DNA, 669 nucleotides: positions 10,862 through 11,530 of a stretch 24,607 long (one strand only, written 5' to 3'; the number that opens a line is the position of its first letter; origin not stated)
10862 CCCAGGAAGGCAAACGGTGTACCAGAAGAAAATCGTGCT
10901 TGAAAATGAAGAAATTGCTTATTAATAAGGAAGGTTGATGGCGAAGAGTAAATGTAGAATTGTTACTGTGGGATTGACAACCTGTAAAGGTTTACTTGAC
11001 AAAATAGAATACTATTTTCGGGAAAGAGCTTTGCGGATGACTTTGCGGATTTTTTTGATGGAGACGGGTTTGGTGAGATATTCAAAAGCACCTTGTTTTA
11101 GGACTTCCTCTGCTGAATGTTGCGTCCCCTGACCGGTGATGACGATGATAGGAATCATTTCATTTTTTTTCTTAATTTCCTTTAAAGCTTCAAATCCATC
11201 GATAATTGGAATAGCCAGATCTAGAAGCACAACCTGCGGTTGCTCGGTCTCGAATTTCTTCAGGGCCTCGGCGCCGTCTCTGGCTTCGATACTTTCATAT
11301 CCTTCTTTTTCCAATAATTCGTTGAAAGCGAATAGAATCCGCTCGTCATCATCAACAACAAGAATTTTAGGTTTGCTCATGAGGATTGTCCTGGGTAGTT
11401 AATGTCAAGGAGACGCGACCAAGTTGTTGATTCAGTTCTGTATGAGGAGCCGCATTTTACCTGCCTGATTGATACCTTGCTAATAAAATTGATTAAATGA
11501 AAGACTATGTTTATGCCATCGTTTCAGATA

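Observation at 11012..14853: Orphan receiver-only paralog of the sigma-54 activator's receiver domain, divergent from a sensorless cytoplasmic histidine kinase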

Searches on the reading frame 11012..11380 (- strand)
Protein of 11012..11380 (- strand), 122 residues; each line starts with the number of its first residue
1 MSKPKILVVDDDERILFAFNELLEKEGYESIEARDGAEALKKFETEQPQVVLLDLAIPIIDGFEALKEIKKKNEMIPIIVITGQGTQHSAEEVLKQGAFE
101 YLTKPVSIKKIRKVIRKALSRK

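Call 5: search_protein_families(library=pfam, proteins=[window:11012-11380:-], max_evalue=0.01)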
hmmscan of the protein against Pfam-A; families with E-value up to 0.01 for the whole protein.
window:11012-11380:- (122 aa): 3 families
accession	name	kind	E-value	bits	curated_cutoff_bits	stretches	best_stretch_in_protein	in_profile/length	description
PF00072.30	Response_reg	-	1.9e-30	105.7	30.2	1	6-115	1-110/111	Response regulator receiver domain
PF06490.17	FleQ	-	0.00073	20.3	22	1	5-117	1-105/108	Flagellar regulatory protein FleQ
PF03709.21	OKR_DC_1_N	-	0.0043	17.7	29.3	1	21-96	11-85/111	Orn/Lys/Arg decarboxylase, N-terminal domain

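Call 15: find_homologous_proteins(query=window:11012-11380:-, max_evalue=1e-8)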
Query window:11012-11380:- (122 aa): 2451 proteins with E <= 1e-8 among 5008 candidates; the best 120 are listed.
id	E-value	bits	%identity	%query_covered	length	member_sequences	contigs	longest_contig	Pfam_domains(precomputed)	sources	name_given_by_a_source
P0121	6.1e-69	247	100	100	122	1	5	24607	PF00072.31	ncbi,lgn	ncbi:MAG: response regulator [bacterium]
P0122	1.8e-41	159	61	98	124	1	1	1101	PF00072.31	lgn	-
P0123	6.1e-41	157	60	100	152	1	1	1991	PF00072.31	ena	-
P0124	2.5e-40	155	61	100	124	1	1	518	PF00072.31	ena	-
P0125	9.5e-38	147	57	98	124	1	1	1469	PF00072.31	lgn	-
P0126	1.7e-37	146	57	98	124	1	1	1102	PF00072.31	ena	-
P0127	3.1e-31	126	51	98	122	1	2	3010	PF00072.31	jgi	jgi:DNA-binding NtrC family response regulator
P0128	3.2e-23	100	43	100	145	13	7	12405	PF00072.31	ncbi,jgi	ncbi:MAG: response regulator [Desulfobacteraceae bacterium]|jgi:DNA-binding NtrC family response reg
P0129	4.0e-23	99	49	91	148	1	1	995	PF00072.31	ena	-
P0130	4.3e-23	99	49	91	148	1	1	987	PF00072.31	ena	-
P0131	5.8e-23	99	47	91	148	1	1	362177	PF00072.31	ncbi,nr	ncbi:MAG: hypothetical protein SRB2_00201 [Desulfobacteraceae bacterium Eth-SRB2]|nr:MAG: hypothetic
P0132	8.7e-23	98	43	100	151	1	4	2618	PF00072.31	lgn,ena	-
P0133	8.8e-23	98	47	91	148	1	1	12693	PF00072.31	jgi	jgi:DNA-binding NtrC family response regulator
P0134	9.6e-23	98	45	100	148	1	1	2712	PF00072.31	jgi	jgi:DNA-binding NtrC family response regulator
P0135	1.0e-22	98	43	100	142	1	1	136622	PF00072.31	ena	-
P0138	1.9e-22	97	48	91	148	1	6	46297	PF00072.31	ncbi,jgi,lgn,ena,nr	ncbi:MAG: response regulator [Deltaproteobacteria bacterium]|nr:response regulator [Deltaproteobacte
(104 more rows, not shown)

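Call 16: find_encoding_contigs(protein=P0127, flank=5000, max_places=3)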
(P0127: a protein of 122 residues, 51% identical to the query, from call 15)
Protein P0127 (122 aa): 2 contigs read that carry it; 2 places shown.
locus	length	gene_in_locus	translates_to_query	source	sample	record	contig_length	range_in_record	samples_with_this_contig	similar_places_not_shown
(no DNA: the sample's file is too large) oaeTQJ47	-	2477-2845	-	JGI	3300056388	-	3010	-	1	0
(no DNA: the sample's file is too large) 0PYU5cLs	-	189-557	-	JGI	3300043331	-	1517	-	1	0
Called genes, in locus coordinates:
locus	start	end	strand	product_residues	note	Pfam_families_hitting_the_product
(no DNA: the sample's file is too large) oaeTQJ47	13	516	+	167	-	PF25601:AAA_lid_14, PF02954:HTH_8 (weak)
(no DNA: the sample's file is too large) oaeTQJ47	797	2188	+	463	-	PF03150:CCP_MauG, PF00034:Cytochrom_C (faint), PF18962:Por_Secre_tail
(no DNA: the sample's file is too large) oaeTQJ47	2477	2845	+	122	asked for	PF00072:Response_reg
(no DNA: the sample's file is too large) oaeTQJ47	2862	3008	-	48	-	?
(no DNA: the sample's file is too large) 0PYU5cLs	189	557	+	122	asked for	PF00072:Response_reg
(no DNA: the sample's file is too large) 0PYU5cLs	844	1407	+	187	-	PF05768:Glrx-like (weak)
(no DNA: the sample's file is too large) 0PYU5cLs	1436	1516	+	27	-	?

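Call 17: find_encoding_contigs(protein=P0123, flank=5000, max_places=3)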
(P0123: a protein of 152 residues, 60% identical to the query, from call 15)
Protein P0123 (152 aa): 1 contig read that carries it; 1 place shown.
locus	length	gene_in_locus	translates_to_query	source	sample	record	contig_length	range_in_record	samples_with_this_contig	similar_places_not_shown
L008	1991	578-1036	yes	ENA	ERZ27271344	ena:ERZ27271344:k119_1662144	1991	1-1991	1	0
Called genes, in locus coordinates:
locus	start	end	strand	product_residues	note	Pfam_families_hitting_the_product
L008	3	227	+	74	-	?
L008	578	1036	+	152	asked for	PF00072:Response_reg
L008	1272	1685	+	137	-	-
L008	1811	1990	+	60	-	?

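Call 18: find_encoding_contigs(protein=P0138, flank=8000, max_places=3)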
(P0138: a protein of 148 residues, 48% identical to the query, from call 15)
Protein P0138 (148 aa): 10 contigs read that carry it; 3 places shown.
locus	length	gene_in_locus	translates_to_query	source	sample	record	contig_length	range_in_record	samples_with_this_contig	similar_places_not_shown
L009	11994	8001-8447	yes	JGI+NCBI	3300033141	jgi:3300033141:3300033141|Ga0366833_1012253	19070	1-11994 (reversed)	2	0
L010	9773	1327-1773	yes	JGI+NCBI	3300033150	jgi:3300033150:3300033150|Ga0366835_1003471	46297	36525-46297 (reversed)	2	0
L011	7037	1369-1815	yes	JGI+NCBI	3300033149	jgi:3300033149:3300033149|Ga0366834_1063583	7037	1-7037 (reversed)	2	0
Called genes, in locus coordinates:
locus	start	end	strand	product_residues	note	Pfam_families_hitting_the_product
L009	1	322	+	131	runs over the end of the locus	PF00072:Response_reg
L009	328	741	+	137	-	PF00072:Response_reg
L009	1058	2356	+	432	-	PF01925:TauE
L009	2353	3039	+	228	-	-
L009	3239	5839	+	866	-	PF01326:PPDK_N, PF00391:PEP-utilizers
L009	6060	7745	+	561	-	PF02743:dCache_1, PF02518:HATPase_c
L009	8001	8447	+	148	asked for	PF00072:Response_reg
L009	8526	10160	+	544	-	PF00939:Na_sulph_symp, PF03600:CitMHS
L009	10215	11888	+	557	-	PF02743:dCache_1, PF00512:HisKA, PF02518:HATPase_c, PF13589:HATPase_c_3 (faint), PF14501:HATPase_c_5 (weak)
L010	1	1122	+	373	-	?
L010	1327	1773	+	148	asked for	PF00072:Response_reg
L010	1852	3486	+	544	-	PF00939:Na_sulph_symp, PF03600:CitMHS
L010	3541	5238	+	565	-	PF02743:dCache_1, PF00512:HisKA, PF02518:HATPase_c, PF13589:HATPase_c_3 (faint), PF14501:HATPase_c_5 (weak)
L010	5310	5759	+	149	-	PF00072:Response_reg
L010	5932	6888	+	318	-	PF01925:TauE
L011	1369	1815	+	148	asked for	PF00072:Response_reg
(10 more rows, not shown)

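Call 19: search_protein_families(library=ncbifam, proteins=[window:11012-11380:-], max_evalue=0.001)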
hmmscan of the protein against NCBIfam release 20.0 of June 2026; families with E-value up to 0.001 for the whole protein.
window:11012-11380:- (122 aa): 102 families (the best 25 are shown)
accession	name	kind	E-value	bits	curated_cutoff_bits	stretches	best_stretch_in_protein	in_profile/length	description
NF008469.0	PRK11361.1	equivalog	2e-26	92.7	714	1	4-120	5-121/461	acetoacetate metabolism transcriptional regulator AtoC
NF047793.1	ResRegPgtA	equivalog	1e-24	87.2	650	1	3-121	5-123/414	two-component system response regulator PgtA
NF051870.1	NAssimRespRegNtrX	equivalog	9.3e-24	84.1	600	1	5-120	3-120/452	nitrogen assimilation response regulator NtrX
TIGR01818.1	ntrC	equivalog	6.5e-23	81.2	558.6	1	6-120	1-115/463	nitrogen regulation protein NR(I)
NF040534.1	resp_reg_YycF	equivalog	1.7e-22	79.8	340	1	5-121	2-117/231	response regulator YycF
NF045505.1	RR_RssB_Pseudo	equivalog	7.4e-22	77.9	700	1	4-121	6-124/394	two-component system response regulator RssB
NF040689.1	MtrAB_MtrA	equivalog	1e-21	77.3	300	1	6-119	1-113/219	MtrAB system response regulator MtrA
NF045944.1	ResRegRpaBCyano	equivalog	1.1e-21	77.3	330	1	7-121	1-114/229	response regulator transcription factor RpaB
NF008176.1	PRK10923.1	equivalog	5.9e-21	74.6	620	1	1-121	1-121/469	nitrogen regulation protein NR(I)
NF051850.1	RespRegRprY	equivalog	1.4e-20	73.7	370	1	3-118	4-119/234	response regulator transcription factor RprY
TIGR02154.1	PhoB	equivalog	6.8e-20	71.3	296.2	1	4-121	3-122/226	phosphate regulon transcriptional regulator PhoB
NF006900.1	PRK09390.1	equivalog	8.3e-20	71.2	255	1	3-121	4-122/203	response regulator FixJ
NF007135.0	PRK09581.1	equivalog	9.8e-20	70.8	474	1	5-110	4-111/457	PleD family two-component system response regulator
NF052313.1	T9SS_RR_PorX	equivalog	1.6e-19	70.1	300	1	5-121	2-118/513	T9SS response regulator signal transducer PorX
NF041733.1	resp_reg_CseB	equivalog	3.2e-19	69.2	350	1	5-121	2-117/228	two-component system response regulator CseB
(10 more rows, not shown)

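Call 27: find_related_loci(query=A2, collection=genome_contigs, flank=8000)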
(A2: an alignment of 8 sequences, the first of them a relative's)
Query A2 (122 aa) in genome_contigs; peptide patterns used: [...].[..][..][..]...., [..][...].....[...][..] (x = any residue, [..] = any of these).
599 stretches matched a pattern (row limit reached: there are more); 576 encode a relative of the query (tblastn E <= 1e-3); the best 80 are kept; 80 distinct loci.
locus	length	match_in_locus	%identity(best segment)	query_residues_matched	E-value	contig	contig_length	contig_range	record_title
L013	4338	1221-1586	48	1-122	5e-38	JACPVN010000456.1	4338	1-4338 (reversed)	MAG: Ignavibacteriae bacterium isolate NC_groundwater_786_Ag_S2p5_43_5 JBCH_GD18_4_SO25_S179_scaffold_686502, whole geno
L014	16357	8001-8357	48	1-119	8e-38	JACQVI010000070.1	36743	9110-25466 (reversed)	MAG: Ignavibacteriae bacterium isolate NC_groundwater_1459_Ag_S-0.65um_45_22 S_p65_S5_coassembly_k141_1695165, whole gen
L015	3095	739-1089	41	3-119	2e-25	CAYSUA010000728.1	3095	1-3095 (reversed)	MAG TPA_asm: uncultured Desulfobacteraceae bacterium isolate SRP200020_co7_102 genome assembly, contig: NODE_20920_lengt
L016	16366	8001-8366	39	1-122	8e-25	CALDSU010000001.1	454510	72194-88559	MAG: uncultured Bryobacteraceae bacterium isolate N1_Bin_METABAT__221_1 genome assembly, contig: c_000000904485, whole g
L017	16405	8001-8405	39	3-121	7e-25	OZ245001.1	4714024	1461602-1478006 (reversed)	MAG: Nitrospirales bacterium isolate bac9a1a3-9b3b-4908-8e4e-8c10ff1519cc genome assembly, chromosome: 1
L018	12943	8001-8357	37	4-122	6e-25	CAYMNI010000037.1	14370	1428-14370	MAG TPA_asm: uncultured Ignavibacteria bacterium isolate SRP214966_co2_447 genome assembly, contig: NODE_6755_length_143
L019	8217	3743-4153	37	3-122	9e-25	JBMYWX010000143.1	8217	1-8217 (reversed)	MAG: Nitrospirales bacterium isolate ME_XS_2210_bin_32 ME_XS_2210_bin_32_150, whole genome shotgun sequence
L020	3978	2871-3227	38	4-122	1e-24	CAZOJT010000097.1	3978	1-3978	MAG TPA_asm: uncultured Ignavibacteria bacterium isolate binchicken_co89_550 genome assembly, contig: NODE_51045_length_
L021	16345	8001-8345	42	5-119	2e-24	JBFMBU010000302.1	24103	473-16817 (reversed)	MAG: Thermodesulfobacteriota bacterium isolate MAG172 MAG172_302, whole genome shotgun sequence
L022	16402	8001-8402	40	5-122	3e-24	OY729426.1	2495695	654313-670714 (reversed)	MAG: Nitrospirales bacterium isolate 092cc351-3adc-43ff-9a6e-f4966337217d genome assembly, chromosome: 1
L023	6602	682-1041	40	2-121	5e-24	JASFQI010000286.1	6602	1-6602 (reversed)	MAG: Desulfobacteraceae bacterium isolate D0819S20remetaG_Bin_281 D0819S20remetaG_FD_scaffold_2123_c1, whole genome shot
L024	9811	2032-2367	46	1-111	7e-24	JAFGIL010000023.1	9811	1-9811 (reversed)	MAG: Endomicrobiales bacterium isolate Zod_Metabat.202 k87_3780267, whole genome shotgun sequence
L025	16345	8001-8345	37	5-119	7e-24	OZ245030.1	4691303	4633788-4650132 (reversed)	MAG: Candidatus Poribacteria bacterium isolate f3f56de0-ea6e-4eab-9813-cfd719c0cda4 genome assembly, chromosome: 1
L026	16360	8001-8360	39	5-121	8e-24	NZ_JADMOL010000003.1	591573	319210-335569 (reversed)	Paenibacillus sp. 1001270B_150601_E10 NODE_3_length_591573_cov_4.52512, whole genome shotgun sequence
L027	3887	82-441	40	1-121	8e-24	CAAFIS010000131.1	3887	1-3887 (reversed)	MAG TPA_asm: Clostridia bacterium, isolate HGM12737, WGS project CAAFIS010000000 data, contig: SRS1596791_141_k141_10270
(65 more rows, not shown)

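Call 31: find_related_loci(query=A2, collection=metagenome_contigs, flank=8000)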
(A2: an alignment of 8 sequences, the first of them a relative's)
Query A2 (122 aa) in metagenome_contigs; peptide patterns used: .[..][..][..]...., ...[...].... (x = any residue, [..] = any of these).
600 stretches matched a pattern (row limit reached: there are more); 554 encode a relative of the query (tblastn E <= 1e-3); the best 80 are kept; 80 distinct loci.
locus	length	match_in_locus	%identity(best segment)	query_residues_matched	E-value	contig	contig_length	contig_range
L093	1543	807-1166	50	1-120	2e-40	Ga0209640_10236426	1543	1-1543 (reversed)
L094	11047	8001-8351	44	3-119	3e-28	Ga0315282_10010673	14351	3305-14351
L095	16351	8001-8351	41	2-118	2e-27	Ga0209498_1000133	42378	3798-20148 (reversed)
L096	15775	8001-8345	45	5-119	4e-27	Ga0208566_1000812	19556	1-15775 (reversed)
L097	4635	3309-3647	44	5-118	3e-26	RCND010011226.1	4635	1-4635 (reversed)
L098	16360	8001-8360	40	1-121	6e-26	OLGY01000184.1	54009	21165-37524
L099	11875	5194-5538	39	5-119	7e-26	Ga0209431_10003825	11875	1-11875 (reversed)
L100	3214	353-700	42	3-119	3e-25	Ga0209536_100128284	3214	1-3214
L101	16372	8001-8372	39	1-121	3e-24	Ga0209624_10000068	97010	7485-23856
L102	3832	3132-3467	46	6-117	1e-24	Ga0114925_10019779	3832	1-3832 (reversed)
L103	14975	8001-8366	38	1-122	2e-24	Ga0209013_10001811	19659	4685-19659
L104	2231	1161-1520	41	1-121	3e-24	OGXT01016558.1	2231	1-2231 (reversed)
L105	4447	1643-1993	37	3-119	5e-24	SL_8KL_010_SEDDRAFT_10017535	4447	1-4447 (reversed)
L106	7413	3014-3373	40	1-121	9e-24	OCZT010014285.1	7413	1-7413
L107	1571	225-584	40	1-122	7e-24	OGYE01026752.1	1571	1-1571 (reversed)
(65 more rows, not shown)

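Call 54: find_encoding_contigs(protein=P0126, flank=3000, max_places=2)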
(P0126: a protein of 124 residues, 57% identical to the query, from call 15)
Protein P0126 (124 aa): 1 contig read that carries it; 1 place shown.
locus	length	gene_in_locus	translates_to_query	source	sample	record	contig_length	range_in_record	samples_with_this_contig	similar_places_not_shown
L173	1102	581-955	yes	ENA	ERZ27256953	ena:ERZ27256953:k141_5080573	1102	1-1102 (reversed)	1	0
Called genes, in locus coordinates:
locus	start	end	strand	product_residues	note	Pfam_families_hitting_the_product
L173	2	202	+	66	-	?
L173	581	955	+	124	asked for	PF00072:Response_reg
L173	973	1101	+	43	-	?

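Call 55: find_encoding_contigs(protein=P0125, flank=3000, max_places=2)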
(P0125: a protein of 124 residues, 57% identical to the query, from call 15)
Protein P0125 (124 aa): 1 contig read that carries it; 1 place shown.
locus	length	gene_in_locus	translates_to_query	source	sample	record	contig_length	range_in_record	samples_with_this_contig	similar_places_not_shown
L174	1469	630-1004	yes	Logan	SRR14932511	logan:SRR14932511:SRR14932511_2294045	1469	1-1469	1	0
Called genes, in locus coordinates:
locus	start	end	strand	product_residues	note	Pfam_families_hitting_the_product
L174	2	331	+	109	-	?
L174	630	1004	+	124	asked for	PF00072:Response_reg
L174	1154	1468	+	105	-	?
